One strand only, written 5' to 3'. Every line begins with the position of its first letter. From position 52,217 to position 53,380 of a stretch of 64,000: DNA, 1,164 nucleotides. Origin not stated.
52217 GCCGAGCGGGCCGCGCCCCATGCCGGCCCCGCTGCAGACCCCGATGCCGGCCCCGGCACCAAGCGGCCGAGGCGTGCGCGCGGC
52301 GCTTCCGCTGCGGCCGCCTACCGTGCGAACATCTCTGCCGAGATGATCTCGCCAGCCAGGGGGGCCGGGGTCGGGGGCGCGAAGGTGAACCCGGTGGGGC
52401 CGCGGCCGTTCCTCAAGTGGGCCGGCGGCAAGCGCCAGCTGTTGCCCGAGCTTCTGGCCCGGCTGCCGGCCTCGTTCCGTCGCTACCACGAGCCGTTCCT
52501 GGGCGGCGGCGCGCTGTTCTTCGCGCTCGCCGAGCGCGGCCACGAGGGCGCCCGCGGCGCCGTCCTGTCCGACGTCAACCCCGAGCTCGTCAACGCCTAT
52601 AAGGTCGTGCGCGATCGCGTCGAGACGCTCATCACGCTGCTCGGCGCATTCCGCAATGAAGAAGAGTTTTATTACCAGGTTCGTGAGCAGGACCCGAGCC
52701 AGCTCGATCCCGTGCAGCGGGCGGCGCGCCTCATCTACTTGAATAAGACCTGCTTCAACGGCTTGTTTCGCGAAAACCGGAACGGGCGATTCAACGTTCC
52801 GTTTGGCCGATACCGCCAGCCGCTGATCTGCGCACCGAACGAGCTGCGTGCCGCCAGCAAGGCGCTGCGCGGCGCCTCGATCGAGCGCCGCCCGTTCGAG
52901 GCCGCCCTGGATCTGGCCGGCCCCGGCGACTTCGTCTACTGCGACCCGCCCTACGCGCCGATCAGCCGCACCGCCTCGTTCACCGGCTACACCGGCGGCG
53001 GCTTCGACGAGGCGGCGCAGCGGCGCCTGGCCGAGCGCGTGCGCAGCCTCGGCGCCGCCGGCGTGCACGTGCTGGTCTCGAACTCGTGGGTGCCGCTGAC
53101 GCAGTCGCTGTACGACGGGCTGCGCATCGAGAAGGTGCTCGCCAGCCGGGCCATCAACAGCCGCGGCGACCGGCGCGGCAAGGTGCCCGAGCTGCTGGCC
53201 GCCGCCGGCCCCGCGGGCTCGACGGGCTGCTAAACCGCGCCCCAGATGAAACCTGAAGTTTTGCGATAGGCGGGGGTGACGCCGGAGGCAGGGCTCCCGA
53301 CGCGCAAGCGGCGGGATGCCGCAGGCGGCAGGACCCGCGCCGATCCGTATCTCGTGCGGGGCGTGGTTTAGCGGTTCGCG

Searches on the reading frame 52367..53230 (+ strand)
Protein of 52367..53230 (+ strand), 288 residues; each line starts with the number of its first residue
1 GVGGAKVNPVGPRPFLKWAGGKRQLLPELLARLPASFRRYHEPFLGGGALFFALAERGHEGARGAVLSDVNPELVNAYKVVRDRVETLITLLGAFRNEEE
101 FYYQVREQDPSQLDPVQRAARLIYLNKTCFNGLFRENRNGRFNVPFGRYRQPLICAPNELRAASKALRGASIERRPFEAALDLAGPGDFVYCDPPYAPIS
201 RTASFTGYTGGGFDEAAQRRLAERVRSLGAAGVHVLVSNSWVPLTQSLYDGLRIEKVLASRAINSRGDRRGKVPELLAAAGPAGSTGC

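Call 40: search_solved_structures(query=window:52367-53230:+, max_evalue=0.001, show_alignments=1)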
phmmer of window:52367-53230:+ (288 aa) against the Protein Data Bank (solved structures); distinct sequences matched with E-value up to 0.001: 10.
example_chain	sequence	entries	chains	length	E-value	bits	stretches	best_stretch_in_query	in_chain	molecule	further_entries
2dpm_A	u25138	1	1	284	1.8e-60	208.2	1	8-278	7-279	PROTEIN (ADENINE-SPECIFIC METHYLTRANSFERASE DPNII 1)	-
4gbe_D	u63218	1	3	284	9.7e-46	159.8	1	13-282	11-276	DNA adenine methylase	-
2g1p_A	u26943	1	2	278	9.8e-46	159.8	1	13-282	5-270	DNA adenine methylase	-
4gol_D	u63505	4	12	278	9.8e-46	159.8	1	13-282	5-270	DNA adenine methylase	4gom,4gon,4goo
4rtj_A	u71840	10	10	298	1e-45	159.7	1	13-282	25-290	DNA adenine methylase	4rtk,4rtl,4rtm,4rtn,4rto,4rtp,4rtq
2ore_D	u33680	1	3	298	1e-45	159.7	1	13-282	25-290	DNA adenine methylase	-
7m6b_B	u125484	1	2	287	1.7e-13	54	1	15-202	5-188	Site-specific DNA-methyltransferase (adenine-specific)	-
1yfj_A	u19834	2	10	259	1.5e-05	27.9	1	17-197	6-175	DNA adenine methylase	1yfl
1yf3_A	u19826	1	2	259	1.5e-05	27.9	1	17-197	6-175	DNA adenine methylase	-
1q0s_A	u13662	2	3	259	1.7e-05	27.7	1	17-197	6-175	DNA adenine methylase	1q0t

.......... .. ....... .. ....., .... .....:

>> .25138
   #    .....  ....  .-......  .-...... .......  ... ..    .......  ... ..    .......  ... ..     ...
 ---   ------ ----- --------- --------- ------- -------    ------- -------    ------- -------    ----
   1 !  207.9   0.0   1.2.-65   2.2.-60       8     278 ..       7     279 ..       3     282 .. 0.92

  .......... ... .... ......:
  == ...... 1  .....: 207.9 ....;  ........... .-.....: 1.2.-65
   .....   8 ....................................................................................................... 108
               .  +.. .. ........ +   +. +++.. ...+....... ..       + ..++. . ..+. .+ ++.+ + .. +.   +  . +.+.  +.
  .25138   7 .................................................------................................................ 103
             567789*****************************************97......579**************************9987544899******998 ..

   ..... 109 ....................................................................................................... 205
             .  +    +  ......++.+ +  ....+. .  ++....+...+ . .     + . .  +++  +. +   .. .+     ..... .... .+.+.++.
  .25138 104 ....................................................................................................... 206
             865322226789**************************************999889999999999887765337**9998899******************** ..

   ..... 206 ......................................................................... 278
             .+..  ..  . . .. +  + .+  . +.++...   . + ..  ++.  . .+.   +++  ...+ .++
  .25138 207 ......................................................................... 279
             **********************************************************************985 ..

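Call 42: search_protein_families(library=pfam, proteins=[window:52367-53230:+], max_evalue=0.001)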
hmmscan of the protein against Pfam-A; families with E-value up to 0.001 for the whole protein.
window:52367-53230:+ (288 aa): 1 family
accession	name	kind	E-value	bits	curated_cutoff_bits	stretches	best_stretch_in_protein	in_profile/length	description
PF02086.21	MethyltransfD12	-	2.6e-58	198.2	22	1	18-261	1-251/253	D12 class N6 adenine-specific DNA methyltransferase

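Call 51: search_protein_families(library=ncbifam, proteins=[window:52367-53230:+], max_evalue=0.01)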
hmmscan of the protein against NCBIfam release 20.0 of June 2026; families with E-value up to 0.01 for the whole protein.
window:52367-53230:+ (288 aa): 2 families
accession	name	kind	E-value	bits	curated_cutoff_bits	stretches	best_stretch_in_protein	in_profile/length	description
TIGR00571.1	dam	subfamily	2.9e-80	269.8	114.85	1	13-278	2-265/267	Dam family site-specific DNA-(adenine-N6)-methyltransferase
NF008152.0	PRK10904.1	equivalog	5e-54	183.5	441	1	13-279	5-267/271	adenine-specific DNA-methyltransferase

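Call 52: search_solved_structures(query=window:52367-53230:+, max_evalue=1e-40, show_alignments=3)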
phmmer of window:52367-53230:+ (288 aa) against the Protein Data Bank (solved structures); distinct sequences matched with E-value up to 1e-40: 6.
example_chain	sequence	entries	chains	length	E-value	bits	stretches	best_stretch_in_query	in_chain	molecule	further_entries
2dpm_A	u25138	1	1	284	1.8e-60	208.2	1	8-278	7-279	PROTEIN (ADENINE-SPECIFIC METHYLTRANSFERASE DPNII 1)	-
4gbe_D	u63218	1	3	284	9.7e-46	159.8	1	13-282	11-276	DNA adenine methylase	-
2g1p_A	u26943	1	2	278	9.8e-46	159.8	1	13-282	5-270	DNA adenine methylase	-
4gol_D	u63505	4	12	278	9.8e-46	159.8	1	13-282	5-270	DNA adenine methylase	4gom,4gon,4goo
4rtj_A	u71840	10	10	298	1e-45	159.7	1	13-282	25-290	DNA adenine methylase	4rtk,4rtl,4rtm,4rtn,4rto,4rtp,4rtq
2ore_D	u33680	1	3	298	1e-45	159.7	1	13-282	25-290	DNA adenine methylase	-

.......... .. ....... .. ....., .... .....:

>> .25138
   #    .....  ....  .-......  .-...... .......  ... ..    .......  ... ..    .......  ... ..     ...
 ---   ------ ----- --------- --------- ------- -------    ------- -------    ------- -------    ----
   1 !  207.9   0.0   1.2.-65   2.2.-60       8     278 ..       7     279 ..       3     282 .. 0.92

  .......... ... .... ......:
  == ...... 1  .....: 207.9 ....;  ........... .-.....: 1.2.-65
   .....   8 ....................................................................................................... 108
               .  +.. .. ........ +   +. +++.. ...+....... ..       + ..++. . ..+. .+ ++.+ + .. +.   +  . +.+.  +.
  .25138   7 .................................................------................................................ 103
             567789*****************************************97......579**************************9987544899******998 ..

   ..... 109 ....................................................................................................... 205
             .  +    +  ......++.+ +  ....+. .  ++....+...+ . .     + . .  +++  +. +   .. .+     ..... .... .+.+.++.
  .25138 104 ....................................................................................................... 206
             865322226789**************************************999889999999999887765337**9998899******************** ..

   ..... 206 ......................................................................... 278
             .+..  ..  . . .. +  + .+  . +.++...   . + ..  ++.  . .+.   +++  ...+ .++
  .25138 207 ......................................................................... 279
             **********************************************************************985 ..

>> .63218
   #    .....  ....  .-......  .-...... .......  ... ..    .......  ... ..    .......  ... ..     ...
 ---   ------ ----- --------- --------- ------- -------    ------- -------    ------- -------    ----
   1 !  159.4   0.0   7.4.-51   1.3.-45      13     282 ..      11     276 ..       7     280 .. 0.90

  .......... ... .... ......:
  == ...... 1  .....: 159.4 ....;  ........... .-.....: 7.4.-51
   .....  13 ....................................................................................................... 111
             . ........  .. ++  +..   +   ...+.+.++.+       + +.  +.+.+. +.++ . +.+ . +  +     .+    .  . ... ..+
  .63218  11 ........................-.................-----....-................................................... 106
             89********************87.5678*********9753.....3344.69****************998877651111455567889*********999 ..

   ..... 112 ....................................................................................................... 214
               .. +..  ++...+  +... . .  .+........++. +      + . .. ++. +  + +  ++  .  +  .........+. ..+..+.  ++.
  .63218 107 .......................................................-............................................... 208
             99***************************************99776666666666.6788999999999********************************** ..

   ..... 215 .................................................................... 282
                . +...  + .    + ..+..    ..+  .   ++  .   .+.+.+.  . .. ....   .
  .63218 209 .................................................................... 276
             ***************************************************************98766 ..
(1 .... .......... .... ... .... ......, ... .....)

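Call 61: find_homologous_proteins(query=window:52400-53230:+, max_evalue=1e-40)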
Query window:52400-53230:+ (277 aa): 7939 proteins with E <= 1e-40 among 8000 candidates; the best 120 are listed.
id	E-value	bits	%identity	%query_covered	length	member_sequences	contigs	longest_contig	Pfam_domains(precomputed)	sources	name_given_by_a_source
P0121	2.8e-171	586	96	98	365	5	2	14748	PF02086.22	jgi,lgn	jgi:DNA adenine methylase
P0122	5.4e-154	530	86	98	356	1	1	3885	PF02086.22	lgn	-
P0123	1.5e-146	505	83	98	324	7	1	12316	PF02086.22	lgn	-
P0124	6.5e-126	438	72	98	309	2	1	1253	PF02086.22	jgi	jgi:DNA adenine methylase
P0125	1.3e-125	437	73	98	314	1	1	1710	PF02086.22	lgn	-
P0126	1.9e-125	436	72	97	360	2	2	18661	PF02086.22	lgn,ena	-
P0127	4.2e-125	435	72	98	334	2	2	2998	PF02086.22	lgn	-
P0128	8.7e-125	434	72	97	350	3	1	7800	PF02086.22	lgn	-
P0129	6.3e-124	431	73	98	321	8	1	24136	PF02086.22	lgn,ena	-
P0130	1.3e-123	430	71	99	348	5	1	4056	PF02086.22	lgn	-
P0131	2.1e-123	429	70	97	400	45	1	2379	PF02086.22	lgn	-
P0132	3.0e-123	429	72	97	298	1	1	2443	PF02086.22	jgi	jgi:DNA adenine methylase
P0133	3.0e-123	429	72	99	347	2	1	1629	PF02086.22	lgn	-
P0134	5.3e-123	428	71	99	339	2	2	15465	PF02086.22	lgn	-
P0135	1.0e-121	424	71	97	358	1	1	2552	PF02086.22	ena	-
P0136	2.9e-121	422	72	97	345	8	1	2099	PF02086.22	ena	-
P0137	6.3e-121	421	70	97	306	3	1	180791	PF02086.22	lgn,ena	-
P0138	2.5e-120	419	68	99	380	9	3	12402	PF02086.22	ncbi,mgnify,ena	mgnify:CR=1 FL=1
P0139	5.4e-120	418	70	98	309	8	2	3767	PF02086.22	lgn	-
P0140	2.6e-119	416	67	98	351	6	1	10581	PF02086.22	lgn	-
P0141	4.2e-119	415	66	98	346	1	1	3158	PF02086.22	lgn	-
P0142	4.3e-119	415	65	98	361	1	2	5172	PF02086.22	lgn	-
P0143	6.9e-119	415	71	100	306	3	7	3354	PF02086.22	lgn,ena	-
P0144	9.2e-119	414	64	98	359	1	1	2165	PF02086.22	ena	-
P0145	1.2e-118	414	70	99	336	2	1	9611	PF02086.22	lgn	-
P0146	1.7e-118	413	71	98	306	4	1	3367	PF02086.22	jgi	jgi:DNA adenine methylase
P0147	1.7e-118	413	67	99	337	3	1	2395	PF02086.22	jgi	jgi:DNA adenine methylase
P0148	2.0e-118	413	71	97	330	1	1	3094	PF02086.22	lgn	-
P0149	2.3e-118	413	68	97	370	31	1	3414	PF02086.22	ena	-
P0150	2.6e-118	413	71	98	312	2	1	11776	PF02086.22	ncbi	-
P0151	2.9e-118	413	68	99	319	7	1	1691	PF02086.22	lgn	-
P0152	5.2e-118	412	68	97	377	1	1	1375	PF02086.22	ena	-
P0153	6.6e-118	411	69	97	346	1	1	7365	PF02086.22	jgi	jgi:DNA adenine methylase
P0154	9.6e-118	411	69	97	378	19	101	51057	PF02086.22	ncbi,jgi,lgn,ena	jgi:DNA adenine methylase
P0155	2.4e-117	410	70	98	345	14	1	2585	PF02086.22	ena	-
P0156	6.1e-117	408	70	98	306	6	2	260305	PF02086.22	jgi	jgi:DNA adenine methylase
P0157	1.4e-116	407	69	98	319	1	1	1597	PF02086.22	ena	-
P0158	3.3e-116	406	67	99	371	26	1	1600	PF02086.22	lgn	-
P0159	3.4e-116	406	67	98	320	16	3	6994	PF02086.22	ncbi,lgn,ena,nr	ncbi:MAG TPA: DNA adenine methylase [Pseudomonadota bacterium]|nr:DNA adenine methylase [Pseudomonad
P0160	5.4e-115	402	74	93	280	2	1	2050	PF02086.22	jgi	jgi:DNA adenine methylase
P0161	3.8e-111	389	66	98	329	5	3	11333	PF02086.22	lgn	-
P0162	3.1e-110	386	66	98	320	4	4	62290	PF02086.22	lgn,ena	-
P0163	5.8e-108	379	67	97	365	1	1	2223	PF02086.22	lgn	-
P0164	1.6e-107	377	67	98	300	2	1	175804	PF02086.22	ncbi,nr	ncbi:MAG: DNA adenine methylase [Myxococcota bacterium]|nr:DNA adenine methylase [Myxococcota bacter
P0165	1.9e-107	377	65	99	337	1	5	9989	PF02086.22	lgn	-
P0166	3.7e-107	376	66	97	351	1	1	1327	PF02086.22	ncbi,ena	-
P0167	5.9e-107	375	64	98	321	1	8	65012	PF02086.22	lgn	-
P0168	1.4e-106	374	64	97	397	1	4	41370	PF02086.22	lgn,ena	-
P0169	2.8e-106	373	64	97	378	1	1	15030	PF02086.22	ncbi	-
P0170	1.7e-105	371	65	97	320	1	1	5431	PF02086.22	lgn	-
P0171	5.9e-105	369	64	98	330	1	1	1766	PF02086.22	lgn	-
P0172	1.3e-103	365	65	97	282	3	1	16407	PF02086.22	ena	-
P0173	3.9e-101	356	62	98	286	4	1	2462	PF02086.22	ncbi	-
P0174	1.2e-100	355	63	97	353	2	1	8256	PF02086.22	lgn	-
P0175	2.8e-100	354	60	99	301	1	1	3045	PF02086.22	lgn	-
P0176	1.3e-99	351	62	96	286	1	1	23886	PF02086.22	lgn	-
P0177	6.7e-99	349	64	97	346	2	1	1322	PF02086.22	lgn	-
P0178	9.4e-99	349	60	98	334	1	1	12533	PF02086.22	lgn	-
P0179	3.4e-98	347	61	97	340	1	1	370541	PF02086.22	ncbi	-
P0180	9.8e-98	345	63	96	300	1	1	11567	PF02086.22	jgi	-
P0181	1.3e-97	345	62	97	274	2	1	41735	PF02086.22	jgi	-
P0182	5.9e-97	343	61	98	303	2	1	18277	PF02086.22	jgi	jgi:DNA adenine methylase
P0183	9.1e-96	339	59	97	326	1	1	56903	PF02086.22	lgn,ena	-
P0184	1.2e-94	335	61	96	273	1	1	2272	PF02086.22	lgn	-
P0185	4.3e-94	333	59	97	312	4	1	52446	PF02086.22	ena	-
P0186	1.4e-93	332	61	96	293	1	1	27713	PF02086.22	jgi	jgi:DNA adenine methylase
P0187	2.2e-93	331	60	97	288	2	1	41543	PF02086.22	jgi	jgi:DNA adenine methylase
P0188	2.2e-93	331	58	99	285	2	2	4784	PF02086.22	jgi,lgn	jgi:DNA adenine methylase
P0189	4.4e-93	330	59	96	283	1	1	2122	PF02086.22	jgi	jgi:DNA adenine methylase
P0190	1.2e-92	329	57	97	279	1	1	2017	PF02086.22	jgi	jgi:DNA adenine methylase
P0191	1.6e-92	328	57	99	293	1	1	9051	PF02086.22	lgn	-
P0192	2.9e-92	327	58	96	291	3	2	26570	PF02086.22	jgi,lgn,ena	jgi:DNA adenine methylase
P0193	3.5e-92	327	56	97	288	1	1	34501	PF02086.22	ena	-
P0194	1.6e-91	325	58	96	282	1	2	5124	PF02086.22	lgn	-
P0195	1.6e-91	325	60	95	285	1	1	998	PF02086.22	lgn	-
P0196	1.7e-91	325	58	97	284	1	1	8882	PF02086.22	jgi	-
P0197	1.7e-91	325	58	98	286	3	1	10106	PF02086.22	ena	-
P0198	3.0e-91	324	58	98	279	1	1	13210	PF02086.22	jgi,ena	-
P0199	4.6e-91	323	57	96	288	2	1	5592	PF02086.22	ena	-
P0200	8.5e-91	322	58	96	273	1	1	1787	PF02086.22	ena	-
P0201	9.2e-91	322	57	97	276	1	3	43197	PF02086.22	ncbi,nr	ncbi:MAG: DNA adenine methylase [Candidatus Promineofilum sp.]|nr:DNA adenine methylase [Promineifil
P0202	9.4e-91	322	58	96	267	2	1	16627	PF02086.22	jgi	jgi:DNA adenine methylase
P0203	9.5e-91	322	57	98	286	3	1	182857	PF02086.22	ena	-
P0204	1.1e-90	322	60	97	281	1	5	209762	PF02086.22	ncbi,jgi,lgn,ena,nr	ncbi:MAG TPA: DNA adenine methylase [Candidatus Hydrogenedentes bacterium]|nr:DNA adenine methylase 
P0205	2.6e-90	321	59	97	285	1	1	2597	PF02086.22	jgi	jgi:DNA adenine methylase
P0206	2.8e-90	321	55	96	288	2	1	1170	PF02086.22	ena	-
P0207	4.2e-90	320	57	96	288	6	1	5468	PF02086.22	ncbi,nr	ncbi:MAG TPA: DNA adenine methylase [Anaerolineae bacterium]|nr:DNA adenine methylase [Anaerolineae 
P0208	4.8e-90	320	57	96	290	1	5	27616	PF02086.22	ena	-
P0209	6.3e-90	320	58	95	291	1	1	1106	PF02086.22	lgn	-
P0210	1.5e-89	318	58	98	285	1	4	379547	PF02086.22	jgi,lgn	jgi:DNA adenine methylase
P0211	1.5e-89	318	59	97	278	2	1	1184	PF02086.22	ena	-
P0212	1.7e-89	318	59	98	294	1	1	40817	PF02086.22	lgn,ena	-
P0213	2.8e-89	317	56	96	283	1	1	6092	PF02086.22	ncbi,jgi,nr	ncbi:MAG: DNA adenine methylase [Firmicutes bacterium]|jgi:DNA adenine methylase|nr:DNA adenine meth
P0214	4.8e-89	317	56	98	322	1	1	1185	PF02086.22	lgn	-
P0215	6.6e-89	316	57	96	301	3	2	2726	PF02086.22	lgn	-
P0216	1.1e-88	316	56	96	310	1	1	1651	PF02086.22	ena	-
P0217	1.1e-88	316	56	95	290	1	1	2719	PF02086.22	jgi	jgi:DNA adenine methylase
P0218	1.5e-88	315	58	96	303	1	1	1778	PF02086.22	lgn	-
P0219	1.6e-88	315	57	96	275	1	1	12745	PF02086.22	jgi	-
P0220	1.7e-88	315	55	96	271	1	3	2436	PF02086.22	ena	-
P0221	1.7e-88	315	57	96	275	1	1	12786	PF02086.22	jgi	-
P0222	1.8e-88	315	57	96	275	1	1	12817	PF02086.22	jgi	-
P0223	2.7e-88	314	56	96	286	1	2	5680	PF02086.22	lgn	-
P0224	2.8e-88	314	56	96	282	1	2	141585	PF02086.22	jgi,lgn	-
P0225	3.0e-88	314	58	98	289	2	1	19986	PF02086.22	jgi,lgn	jgi:DNA adenine methylase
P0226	3.8e-88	314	57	96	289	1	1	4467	PF02086.22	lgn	-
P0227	4.2e-88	314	58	97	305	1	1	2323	PF02086.22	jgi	-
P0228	4.3e-88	314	57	96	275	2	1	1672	PF02086.22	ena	-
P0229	4.3e-88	314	59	98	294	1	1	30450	PF02086.22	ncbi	-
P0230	4.9e-88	313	58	96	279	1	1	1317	PF02086.22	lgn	-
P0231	6.7e-88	313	57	96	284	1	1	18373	PF02086.22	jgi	jgi:DNA adenine methylase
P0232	6.9e-88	313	55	96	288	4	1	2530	PF02086.22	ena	-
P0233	7.1e-88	313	57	96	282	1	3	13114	PF02086.22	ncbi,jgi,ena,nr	ncbi:MAG TPA: DNA adenine methylase [Candidatus Hydrogenedentes bacterium]|nr:DNA adenine methylase 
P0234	8.2e-88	313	57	96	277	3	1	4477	PF02086.22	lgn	-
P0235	1.0e-87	312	57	97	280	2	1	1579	PF02086.22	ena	-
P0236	1.0e-87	312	55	97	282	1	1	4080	PF02086.22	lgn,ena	-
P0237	1.1e-87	312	56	97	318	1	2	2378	PF02086.22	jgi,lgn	-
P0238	1.4e-87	312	60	96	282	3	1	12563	PF02086.22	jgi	jgi:DNA adenine methylase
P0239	1.5e-87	312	59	96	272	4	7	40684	PF02086.22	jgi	-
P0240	1.5e-87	312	57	99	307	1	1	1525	PF02086.22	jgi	jgi:DNA adenine methylase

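Call 62: find_encoding_contigs(protein=P0121, flank=6000, max_places=2)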
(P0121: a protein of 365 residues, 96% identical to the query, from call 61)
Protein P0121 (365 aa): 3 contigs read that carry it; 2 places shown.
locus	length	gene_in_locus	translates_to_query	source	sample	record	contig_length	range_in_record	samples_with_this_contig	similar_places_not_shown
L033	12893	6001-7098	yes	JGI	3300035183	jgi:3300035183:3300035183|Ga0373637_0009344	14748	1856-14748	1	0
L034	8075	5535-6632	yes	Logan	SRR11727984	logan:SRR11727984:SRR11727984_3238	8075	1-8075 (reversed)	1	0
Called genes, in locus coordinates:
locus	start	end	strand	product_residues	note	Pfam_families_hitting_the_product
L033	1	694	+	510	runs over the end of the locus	-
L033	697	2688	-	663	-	PF16670:PI-PLC-C1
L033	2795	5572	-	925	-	PF13191:AAA_16, PF13401:AAA_22 (weak), PF13428:TPR_14 (faint), PF00515:TPR_1 (faint), PF07719:TPR_2 (faint), PF13424:TPR_12, PF17874:TPR_MalT (weak), PF13424:TPR_12 (weak), +2 more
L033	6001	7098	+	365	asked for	PF02086:MethyltransfD12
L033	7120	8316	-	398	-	PF25046:DUF7790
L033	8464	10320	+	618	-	PF01336:tRNA_anti-codon, PF00152:tRNA-synt_2, PF02938:GAD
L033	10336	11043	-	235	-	PF00440:TetR_N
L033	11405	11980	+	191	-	-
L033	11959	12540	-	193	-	PF03692:CxxCxxCC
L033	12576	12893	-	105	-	?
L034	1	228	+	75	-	?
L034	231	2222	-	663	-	PF16670:PI-PLC-C1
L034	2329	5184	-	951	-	PF13191:AAA_16, PF13401:AAA_22 (weak), PF00515:TPR_1 (faint), PF07719:TPR_2 (faint), PF13181:TPR_8 (faint), PF13424:TPR_12, PF17874:TPR_MalT (weak), PF13424:TPR_12 (weak), +1 more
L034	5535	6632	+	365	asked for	PF02086:MethyltransfD12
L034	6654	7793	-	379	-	PF25046:DUF7790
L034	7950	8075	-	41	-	?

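Call 63: find_encoding_contigs(protein=P0164, flank=6000, max_places=1)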
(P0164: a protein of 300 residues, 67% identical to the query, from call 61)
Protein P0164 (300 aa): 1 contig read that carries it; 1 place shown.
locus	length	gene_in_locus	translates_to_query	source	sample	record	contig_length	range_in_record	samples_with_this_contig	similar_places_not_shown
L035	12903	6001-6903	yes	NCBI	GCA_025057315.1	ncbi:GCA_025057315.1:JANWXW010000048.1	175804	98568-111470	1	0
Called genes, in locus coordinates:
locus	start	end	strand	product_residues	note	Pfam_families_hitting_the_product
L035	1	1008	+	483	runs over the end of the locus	PF17203:sCache_3_2 (faint)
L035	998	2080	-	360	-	PF03462:PCRF, PF00472:RF-1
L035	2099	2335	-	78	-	PF01197:Ribosomal_L31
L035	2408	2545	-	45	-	-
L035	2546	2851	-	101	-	-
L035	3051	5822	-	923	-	PF13191:AAA_16, PF13401:AAA_22, PF00515:TPR_1 (faint), PF07719:TPR_2 (faint), PF17874:TPR_MalT (weak), PF13424:TPR_12, PF17874:TPR_MalT, PF13424:TPR_12, +3 more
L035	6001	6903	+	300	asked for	PF02086:MethyltransfD12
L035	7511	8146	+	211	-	PF00730:HhH-GPD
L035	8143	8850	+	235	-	PF01596:Methyltransf_3, PF01135:PCMT, PF13847:Methyltransf_31 (weak), PF13578:Methyltransf_24, PF13649:Methyltransf_25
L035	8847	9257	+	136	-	PF00293:NUDIX, PF14815:NUDIX_4 (weak)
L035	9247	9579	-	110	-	-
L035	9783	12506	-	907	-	-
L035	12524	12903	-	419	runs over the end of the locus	PF00070:Pyr_redox (faint), PF01266:DAO (faint), PF07992:Pyr_redox_2 (faint), PF13450:NAD_binding_8 (faint), PF13738:Pyr_redox_3 (faint)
